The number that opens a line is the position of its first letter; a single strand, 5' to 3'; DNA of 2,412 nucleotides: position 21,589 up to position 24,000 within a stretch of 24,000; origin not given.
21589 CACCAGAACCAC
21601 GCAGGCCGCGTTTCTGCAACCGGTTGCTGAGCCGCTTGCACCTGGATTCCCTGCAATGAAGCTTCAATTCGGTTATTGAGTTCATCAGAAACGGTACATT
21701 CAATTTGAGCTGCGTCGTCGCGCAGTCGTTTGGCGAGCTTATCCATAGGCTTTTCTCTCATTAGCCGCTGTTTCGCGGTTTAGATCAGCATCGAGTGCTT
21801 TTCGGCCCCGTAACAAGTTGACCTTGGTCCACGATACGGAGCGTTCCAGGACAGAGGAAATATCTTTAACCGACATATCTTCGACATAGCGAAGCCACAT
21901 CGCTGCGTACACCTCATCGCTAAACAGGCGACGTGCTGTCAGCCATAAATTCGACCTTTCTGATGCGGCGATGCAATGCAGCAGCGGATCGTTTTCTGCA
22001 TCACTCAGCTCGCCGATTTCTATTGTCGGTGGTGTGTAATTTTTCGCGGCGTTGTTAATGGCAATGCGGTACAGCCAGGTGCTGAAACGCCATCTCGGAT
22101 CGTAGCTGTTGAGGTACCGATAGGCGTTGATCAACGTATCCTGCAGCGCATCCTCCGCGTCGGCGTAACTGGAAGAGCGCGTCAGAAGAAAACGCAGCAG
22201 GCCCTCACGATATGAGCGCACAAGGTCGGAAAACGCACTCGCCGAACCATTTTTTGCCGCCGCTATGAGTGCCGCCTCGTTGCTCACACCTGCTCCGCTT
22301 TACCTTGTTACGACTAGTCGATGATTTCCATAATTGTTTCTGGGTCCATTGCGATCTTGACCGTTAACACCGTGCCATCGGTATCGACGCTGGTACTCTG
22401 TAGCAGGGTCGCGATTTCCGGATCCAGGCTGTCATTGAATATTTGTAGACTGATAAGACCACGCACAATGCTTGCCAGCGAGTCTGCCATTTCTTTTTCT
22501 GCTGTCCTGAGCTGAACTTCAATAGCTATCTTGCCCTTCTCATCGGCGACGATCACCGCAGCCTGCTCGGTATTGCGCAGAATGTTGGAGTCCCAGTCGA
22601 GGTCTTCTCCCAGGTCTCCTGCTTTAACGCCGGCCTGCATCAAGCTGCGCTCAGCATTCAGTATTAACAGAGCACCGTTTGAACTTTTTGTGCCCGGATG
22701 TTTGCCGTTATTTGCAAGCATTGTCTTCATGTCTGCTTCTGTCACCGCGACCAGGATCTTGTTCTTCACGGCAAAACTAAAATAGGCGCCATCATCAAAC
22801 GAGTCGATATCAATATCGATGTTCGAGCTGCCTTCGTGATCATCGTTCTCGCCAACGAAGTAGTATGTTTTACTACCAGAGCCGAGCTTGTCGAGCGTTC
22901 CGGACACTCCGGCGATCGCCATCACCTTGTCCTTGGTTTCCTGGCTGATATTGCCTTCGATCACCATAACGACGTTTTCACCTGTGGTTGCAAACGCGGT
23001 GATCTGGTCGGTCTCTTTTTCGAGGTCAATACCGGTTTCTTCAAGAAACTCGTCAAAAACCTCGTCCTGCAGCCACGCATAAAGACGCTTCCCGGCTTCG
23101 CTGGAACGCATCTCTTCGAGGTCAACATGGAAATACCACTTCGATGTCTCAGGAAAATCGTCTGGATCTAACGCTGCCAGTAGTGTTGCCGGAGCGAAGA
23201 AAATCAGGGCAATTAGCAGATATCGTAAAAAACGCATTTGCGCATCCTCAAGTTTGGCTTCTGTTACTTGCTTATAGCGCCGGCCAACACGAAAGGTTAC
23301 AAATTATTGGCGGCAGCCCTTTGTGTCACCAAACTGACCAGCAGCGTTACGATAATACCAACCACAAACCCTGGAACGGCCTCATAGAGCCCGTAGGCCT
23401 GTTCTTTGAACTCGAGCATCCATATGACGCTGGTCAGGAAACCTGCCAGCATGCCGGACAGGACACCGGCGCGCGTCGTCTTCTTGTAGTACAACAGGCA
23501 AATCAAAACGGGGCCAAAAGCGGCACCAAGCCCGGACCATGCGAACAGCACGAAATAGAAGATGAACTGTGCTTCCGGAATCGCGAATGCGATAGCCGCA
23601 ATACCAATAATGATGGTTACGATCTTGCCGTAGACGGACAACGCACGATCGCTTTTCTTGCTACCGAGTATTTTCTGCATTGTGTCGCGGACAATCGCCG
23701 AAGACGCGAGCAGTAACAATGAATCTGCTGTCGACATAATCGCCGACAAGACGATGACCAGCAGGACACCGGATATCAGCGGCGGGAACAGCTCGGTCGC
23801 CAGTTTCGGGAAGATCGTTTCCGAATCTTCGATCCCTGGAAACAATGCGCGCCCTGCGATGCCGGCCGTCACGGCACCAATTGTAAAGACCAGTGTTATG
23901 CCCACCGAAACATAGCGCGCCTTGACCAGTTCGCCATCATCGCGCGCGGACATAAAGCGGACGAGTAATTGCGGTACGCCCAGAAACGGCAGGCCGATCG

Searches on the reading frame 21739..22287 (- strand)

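Call 67: search_protein_families(library=pfam, proteins=[window:21739-22287:-], max_evalue=0.001)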
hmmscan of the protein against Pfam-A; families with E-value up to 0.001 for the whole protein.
window:21739-22287:- (182 aa): 2 families
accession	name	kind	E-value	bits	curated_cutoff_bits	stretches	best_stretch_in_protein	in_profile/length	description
PF04542.20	Sigma70_r2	-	2.9e-12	46.7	24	1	22-80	1-61/71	Sigma-70 region 2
PF08281.18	Sigma70_r4_2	-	1.2e-06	28.5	25.7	1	129-165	18-54/54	Sigma-70, region 4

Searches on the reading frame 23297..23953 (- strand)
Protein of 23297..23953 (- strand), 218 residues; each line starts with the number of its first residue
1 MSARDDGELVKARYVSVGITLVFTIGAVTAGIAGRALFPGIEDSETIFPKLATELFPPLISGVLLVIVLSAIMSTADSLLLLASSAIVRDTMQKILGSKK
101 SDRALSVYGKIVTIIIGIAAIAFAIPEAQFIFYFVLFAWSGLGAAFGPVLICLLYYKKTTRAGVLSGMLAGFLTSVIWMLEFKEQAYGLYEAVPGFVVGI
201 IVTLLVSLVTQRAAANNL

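Call 67: search_protein_families(library=pfam, proteins=[window:23297-23953:-], max_evalue=0.001)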
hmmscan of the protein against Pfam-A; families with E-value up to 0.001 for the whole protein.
window:23297-23953:- (218 aa): 1 family
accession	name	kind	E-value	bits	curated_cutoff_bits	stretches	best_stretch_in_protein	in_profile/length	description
PF00474.23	SSF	-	1.1e-29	104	22.8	1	1-171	226-406/406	Sodium:solute symporter family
